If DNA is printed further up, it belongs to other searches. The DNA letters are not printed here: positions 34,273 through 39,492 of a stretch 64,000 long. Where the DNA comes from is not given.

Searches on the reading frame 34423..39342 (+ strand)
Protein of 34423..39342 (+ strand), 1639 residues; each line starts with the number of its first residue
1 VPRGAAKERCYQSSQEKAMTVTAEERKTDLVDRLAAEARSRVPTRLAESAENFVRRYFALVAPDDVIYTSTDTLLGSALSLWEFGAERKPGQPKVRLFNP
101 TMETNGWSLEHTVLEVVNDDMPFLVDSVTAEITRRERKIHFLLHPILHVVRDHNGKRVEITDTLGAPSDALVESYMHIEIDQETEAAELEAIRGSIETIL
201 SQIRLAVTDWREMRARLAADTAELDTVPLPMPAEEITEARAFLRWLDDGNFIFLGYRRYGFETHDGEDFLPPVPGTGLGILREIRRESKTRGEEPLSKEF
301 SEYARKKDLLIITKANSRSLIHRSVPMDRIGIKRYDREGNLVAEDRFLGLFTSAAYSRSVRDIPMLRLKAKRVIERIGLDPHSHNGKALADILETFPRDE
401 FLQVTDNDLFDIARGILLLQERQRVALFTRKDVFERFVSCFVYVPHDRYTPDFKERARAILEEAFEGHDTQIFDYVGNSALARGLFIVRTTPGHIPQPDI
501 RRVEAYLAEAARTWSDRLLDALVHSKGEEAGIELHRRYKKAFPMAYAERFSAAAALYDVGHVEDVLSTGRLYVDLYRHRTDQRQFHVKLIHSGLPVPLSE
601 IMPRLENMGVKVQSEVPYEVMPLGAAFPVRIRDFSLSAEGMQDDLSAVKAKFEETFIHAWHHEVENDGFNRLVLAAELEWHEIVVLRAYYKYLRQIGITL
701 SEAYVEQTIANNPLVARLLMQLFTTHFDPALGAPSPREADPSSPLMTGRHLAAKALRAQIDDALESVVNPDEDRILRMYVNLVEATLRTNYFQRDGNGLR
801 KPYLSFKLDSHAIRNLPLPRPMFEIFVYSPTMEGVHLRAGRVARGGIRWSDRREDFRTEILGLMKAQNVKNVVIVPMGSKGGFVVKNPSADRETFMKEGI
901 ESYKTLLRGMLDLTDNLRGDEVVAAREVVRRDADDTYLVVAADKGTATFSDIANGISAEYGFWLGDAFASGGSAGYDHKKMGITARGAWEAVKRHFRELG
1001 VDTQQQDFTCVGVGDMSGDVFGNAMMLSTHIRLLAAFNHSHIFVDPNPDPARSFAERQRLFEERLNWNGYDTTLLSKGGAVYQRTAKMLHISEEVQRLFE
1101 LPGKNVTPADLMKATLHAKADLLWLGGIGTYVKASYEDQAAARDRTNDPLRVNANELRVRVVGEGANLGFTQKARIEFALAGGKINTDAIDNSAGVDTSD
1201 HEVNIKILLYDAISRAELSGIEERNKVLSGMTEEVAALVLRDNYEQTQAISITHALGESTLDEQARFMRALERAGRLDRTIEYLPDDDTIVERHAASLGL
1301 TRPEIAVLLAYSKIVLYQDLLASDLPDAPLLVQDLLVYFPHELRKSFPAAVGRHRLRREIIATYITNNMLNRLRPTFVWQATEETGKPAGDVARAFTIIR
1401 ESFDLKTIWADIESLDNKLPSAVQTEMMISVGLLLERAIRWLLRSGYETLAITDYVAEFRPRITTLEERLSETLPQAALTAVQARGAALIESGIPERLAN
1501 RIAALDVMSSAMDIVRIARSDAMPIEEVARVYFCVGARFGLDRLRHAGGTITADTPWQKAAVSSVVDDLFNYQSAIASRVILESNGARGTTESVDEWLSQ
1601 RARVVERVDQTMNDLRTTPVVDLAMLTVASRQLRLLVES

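Call 67: search_protein_families(library=pfam, proteins=[window:34423-39342:+], max_evalue=0.00001)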
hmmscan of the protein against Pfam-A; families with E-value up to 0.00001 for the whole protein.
window:34423-39342:+ (1639 aa): 8 families
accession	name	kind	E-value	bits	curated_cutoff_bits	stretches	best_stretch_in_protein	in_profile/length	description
PF05088.18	Bac_GDH_CD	-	2.7e-249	828.2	22.8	1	759-1252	1-496/497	Bacterial NAD-glutamate dehydrogenase, catalytic domain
PF21074.2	GDH_C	-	1.1e-111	373.7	26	1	1298-1634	2-338/339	Glutamate dehydrogenase, C-terminal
PF21075.3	GDH_ACT1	-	6.6e-50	169.1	23.7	1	53-194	1-142/144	Glutamate dehydrogenase, ACT1 domain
PF21078.2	GDH_HM3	-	1.1e-28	99.5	24.6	1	664-729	1-66/66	Glutamate dehydrogenase, helical motif 3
PF21076.3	GDH_ACT2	-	4e-25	88.7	22.8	1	427-515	2-90/90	Glutamate dehydrogenase, ACT2 domain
PF21073.2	GDH_HM1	-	1.1e-21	77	21.2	1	363-422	1-60/60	Glutamate dehydrogenase, helical motif 1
PF21077.3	GDH_ACT3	-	2.5e-16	59.6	22.2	1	572-641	3-72/80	Glutamate dehydrogenase, ACT3 domain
PF21079.2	GDH_HM2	-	6e-13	49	21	1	521-564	1-44/45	Glutamate dehydrogenase, helical motif 2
